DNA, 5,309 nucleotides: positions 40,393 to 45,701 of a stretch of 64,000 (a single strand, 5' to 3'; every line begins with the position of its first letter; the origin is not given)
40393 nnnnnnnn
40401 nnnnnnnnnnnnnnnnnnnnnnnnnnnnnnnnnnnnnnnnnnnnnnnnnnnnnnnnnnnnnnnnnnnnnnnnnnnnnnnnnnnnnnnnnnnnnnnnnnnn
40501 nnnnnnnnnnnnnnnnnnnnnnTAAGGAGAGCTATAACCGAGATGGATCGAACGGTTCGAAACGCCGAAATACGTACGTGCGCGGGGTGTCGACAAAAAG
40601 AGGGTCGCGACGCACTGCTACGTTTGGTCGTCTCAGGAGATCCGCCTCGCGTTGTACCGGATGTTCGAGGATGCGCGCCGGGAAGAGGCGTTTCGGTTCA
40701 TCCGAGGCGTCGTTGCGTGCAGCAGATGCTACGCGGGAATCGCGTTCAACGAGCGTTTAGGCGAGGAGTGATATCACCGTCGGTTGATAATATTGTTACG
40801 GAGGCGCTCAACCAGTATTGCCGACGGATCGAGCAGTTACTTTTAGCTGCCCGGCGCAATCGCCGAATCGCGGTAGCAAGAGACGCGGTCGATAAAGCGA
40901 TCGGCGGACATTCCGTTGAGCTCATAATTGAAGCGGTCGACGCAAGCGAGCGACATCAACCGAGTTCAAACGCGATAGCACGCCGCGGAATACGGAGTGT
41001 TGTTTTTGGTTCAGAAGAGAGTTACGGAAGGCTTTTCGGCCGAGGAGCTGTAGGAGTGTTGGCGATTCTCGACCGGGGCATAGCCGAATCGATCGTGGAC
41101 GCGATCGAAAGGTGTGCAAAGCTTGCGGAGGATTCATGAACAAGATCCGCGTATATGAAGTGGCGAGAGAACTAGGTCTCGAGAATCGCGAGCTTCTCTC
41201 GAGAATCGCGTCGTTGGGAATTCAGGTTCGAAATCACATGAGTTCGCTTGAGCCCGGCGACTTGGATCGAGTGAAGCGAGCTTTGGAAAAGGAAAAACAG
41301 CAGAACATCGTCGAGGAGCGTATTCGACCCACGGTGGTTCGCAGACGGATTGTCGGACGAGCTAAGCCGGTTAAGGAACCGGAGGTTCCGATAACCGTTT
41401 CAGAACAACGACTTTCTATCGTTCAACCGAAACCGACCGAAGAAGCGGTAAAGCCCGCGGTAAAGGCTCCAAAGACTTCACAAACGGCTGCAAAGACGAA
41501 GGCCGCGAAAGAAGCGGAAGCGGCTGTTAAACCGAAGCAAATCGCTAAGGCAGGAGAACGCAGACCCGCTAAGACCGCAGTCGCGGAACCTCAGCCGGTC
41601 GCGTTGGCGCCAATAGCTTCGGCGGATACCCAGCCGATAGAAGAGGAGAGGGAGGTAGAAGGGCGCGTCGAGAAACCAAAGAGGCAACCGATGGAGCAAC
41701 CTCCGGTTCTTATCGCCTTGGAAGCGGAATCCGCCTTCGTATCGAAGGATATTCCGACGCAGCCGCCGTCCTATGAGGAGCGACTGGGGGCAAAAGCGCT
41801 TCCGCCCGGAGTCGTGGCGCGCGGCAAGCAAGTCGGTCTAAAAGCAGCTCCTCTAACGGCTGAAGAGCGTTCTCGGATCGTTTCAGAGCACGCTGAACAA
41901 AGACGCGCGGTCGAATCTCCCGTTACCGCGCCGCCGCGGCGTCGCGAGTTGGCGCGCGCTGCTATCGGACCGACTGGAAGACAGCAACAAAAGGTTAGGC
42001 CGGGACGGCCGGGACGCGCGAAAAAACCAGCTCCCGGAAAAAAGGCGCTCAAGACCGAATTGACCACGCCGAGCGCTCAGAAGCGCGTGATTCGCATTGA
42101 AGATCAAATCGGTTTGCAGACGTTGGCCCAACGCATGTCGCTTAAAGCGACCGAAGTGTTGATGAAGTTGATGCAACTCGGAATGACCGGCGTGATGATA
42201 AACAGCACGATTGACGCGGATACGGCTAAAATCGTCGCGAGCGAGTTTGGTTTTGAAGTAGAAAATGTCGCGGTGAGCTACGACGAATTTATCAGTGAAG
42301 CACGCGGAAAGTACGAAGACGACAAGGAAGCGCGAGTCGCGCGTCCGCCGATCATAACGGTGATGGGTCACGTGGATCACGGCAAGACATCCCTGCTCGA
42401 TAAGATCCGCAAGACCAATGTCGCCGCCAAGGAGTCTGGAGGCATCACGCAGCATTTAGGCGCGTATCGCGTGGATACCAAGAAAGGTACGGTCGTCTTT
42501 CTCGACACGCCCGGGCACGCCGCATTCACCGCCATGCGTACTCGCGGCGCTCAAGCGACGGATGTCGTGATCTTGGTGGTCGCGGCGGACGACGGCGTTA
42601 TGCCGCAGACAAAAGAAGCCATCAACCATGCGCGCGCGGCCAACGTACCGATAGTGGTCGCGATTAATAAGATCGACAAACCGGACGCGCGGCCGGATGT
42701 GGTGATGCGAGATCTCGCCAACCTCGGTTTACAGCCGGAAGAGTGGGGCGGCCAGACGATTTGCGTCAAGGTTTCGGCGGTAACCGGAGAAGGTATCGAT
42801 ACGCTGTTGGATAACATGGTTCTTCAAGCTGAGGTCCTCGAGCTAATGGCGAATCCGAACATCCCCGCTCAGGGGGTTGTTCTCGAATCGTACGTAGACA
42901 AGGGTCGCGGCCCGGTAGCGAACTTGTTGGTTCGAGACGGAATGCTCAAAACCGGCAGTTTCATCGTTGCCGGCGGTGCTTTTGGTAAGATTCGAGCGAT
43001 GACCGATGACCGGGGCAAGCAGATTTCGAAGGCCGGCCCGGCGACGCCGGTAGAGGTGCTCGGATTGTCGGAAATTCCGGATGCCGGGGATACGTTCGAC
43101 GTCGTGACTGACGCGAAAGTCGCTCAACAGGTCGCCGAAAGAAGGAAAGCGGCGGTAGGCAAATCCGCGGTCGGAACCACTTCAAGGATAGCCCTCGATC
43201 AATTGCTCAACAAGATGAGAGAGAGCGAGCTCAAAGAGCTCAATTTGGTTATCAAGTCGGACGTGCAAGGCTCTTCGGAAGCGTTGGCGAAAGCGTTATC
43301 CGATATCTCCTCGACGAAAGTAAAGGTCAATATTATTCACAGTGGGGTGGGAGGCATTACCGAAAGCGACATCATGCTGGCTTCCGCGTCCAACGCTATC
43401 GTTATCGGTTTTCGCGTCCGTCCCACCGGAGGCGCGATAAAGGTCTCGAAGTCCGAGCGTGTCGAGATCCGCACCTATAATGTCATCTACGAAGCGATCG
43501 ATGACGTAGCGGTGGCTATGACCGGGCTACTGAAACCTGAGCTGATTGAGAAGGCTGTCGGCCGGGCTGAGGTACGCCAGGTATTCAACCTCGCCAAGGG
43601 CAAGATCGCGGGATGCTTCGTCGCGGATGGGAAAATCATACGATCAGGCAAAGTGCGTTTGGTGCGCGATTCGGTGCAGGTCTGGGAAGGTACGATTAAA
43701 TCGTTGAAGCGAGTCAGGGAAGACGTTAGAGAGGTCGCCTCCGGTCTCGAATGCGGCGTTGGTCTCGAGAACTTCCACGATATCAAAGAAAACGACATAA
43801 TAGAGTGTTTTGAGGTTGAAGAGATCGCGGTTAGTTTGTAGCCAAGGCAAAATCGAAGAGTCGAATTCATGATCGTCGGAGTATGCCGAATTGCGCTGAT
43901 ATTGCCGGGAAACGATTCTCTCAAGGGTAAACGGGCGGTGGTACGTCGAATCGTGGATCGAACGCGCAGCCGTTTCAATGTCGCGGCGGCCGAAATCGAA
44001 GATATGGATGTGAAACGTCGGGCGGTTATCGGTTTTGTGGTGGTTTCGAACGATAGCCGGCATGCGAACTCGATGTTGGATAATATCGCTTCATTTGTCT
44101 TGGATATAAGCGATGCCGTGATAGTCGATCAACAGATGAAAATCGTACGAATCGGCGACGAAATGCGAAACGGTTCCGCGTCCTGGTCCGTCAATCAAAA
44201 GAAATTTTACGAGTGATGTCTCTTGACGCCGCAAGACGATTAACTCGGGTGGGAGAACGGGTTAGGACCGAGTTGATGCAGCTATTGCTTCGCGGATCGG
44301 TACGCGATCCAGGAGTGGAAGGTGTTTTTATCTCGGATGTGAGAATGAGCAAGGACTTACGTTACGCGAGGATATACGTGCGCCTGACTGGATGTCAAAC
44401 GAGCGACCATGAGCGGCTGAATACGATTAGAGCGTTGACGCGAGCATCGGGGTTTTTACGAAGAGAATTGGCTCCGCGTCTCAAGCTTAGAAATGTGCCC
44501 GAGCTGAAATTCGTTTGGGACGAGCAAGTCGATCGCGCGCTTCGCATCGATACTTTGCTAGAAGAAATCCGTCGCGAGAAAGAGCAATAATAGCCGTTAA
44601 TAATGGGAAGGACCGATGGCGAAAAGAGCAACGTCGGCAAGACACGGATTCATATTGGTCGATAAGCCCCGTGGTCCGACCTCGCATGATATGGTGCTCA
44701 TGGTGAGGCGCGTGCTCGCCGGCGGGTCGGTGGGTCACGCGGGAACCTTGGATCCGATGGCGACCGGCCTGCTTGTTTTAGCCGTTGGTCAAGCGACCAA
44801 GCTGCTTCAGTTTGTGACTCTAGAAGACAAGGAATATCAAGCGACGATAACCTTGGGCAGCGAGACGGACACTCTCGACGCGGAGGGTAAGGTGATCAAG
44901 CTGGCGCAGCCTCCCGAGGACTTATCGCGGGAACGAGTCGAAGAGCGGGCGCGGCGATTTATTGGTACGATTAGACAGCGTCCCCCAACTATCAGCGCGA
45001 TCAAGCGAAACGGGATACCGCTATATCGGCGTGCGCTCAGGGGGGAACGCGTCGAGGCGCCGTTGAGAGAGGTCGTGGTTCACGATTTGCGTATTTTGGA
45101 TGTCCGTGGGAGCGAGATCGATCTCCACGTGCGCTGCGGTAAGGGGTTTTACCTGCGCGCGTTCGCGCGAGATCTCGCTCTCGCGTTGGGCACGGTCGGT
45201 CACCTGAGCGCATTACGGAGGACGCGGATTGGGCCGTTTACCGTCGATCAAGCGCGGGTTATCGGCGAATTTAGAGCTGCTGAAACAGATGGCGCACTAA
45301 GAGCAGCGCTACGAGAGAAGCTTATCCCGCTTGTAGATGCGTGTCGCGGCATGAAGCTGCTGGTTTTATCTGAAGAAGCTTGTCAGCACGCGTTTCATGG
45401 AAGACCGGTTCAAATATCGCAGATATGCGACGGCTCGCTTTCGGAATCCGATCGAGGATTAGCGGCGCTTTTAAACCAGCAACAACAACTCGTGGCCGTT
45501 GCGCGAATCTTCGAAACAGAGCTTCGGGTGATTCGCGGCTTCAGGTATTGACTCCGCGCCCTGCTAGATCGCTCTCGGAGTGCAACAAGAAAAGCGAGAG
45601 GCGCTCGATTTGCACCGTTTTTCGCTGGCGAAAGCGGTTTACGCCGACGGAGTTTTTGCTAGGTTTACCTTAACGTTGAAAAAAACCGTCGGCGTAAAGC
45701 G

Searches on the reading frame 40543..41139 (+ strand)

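Call 9: search_protein_families(library=ncbifam, proteins=[window:40543-41139:+], max_evalue=0.001)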
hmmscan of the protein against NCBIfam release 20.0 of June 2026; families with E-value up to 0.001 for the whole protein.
window:40543-41139:+ (198 aa): 2 families
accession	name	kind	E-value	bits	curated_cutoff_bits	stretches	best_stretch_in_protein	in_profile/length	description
NF006622.0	PRK09190.1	equivalog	2.3e-19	69.7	184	1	6-196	18-212/227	RNA-binding protein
NF047356.1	RNA_bind_RnpM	equivalog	3.1e-08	33.6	80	1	10-85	4-78/82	RNase P modulator RnpM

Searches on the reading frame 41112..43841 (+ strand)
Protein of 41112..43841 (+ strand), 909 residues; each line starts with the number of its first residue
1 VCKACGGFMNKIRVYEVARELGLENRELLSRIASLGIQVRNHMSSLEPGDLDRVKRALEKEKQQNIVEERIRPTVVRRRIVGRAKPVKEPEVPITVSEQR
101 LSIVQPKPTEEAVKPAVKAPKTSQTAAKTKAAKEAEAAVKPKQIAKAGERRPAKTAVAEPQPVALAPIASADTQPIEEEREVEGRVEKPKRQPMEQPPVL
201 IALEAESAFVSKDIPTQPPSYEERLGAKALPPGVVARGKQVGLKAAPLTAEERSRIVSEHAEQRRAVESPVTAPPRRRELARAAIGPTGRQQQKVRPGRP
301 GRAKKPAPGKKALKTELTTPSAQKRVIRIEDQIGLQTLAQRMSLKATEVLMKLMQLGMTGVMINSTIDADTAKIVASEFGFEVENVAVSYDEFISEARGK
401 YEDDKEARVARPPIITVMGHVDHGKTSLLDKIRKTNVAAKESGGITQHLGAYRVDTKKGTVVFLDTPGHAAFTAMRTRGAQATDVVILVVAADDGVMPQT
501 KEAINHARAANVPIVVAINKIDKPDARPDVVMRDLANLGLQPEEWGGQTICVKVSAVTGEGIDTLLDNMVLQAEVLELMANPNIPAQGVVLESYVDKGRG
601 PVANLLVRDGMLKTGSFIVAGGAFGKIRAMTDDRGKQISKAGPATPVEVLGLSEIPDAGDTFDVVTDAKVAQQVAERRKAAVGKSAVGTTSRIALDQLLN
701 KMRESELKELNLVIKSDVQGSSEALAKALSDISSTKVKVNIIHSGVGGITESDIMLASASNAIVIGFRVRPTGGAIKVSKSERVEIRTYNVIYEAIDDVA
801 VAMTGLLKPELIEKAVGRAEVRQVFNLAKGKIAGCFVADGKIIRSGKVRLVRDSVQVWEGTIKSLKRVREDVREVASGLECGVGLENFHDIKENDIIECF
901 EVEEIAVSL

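Call 9: search_protein_families(library=ncbifam, proteins=[window:41112-43841:+], max_evalue=0.001)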
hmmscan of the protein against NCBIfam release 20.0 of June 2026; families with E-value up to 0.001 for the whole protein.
window:41112-43841:+ (909 aa): 45 families (the best 25 are shown)
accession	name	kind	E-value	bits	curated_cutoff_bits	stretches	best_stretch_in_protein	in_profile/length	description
TIGR00487.1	IF-2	equivalog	1.3e-235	783.6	424.4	1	324-906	3-583/587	translation initiation factor IF-2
NF003078.0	PRK04004.1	equivalog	5.1e-57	193.8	468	2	405-523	4-140/598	translation initiation factor IF-2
TIGR00491.2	aIF-2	equivalog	2.8e-49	168.1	554.75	2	411-523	3-133/591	translation initiation factor IF-2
NF011418.0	PRK14845.1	equivalog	7.2e-42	143.2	756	2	426-523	475-590/1049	translation initiation factor IF-2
TIGR00231.1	small_GTP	domain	6.2e-33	113.9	42.5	1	414-569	5-162/164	GTP-binding protein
TIGR00475.1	selB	equivalog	7.5e-28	97.5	242.25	1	414-630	2-223/581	selenocysteine-specific translation elongation factor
TIGR01393.1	lepA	equivalog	2e-21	76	533.9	1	417-618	8-222/595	translation elongation factor 4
TIGR01394.1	TypA_BipA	equivalog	1.5e-19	69.7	757.3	1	415-538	4-143/594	translational GTPase TypA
NF009373.0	PRK12736.1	subfamily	7.6e-17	61.1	452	1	415-614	15-239/394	elongation factor Tu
NF009372.0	PRK12735.1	subfamily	2.2e-16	59.6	479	1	415-579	15-195/396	elongation factor Tu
TIGR00485.1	EF-Tu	equivalog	1.3e-15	57.1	522.4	1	415-580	15-194/394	elongation factor Tu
NF000766.0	PRK00049.1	subfamily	3.3e-15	55.8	449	1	415-559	15-178/396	elongation factor Tu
NF007583.0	PRK10218.1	equivalog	9.5e-15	53.6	1260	1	415-539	8-148/607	ribosome-dependent GTPase TypA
NF009381.0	PRK12740.1-5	subfamily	1.5e-14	53.4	583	1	411-563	32-172/692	elongation factor G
NF012153.1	tet_protect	equivalog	1.7e-14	53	775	1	415-538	27-144/614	tetracycline resistance ribosomal protection protein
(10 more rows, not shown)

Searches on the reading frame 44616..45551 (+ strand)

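Call 9: search_protein_families(library=ncbifam, proteins=[window:44616-45551:+], max_evalue=0.001)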
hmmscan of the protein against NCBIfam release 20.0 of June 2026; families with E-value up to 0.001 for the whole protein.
window:44616-45551:+ (311 aa): 3 families
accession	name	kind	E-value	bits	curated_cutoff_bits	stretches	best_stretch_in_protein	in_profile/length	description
TIGR00431.1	TruB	equivalog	7.8e-66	221.8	151.45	1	10-214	2-205/210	tRNA pseudouridine(55) synthase TruB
NF003280.0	PRK04270.1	equivalog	1.5e-46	158.7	242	1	6-299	27-287/323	RNA-guided pseudouridylation complex pseudouridine synthase subunit Cbf5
TIGR00425.1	CBF5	equivalog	1.3e-38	132.9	238.15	1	8-297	32-288/322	RNA-guided pseudouridylation complex pseudouridine synthase subunit Cbf5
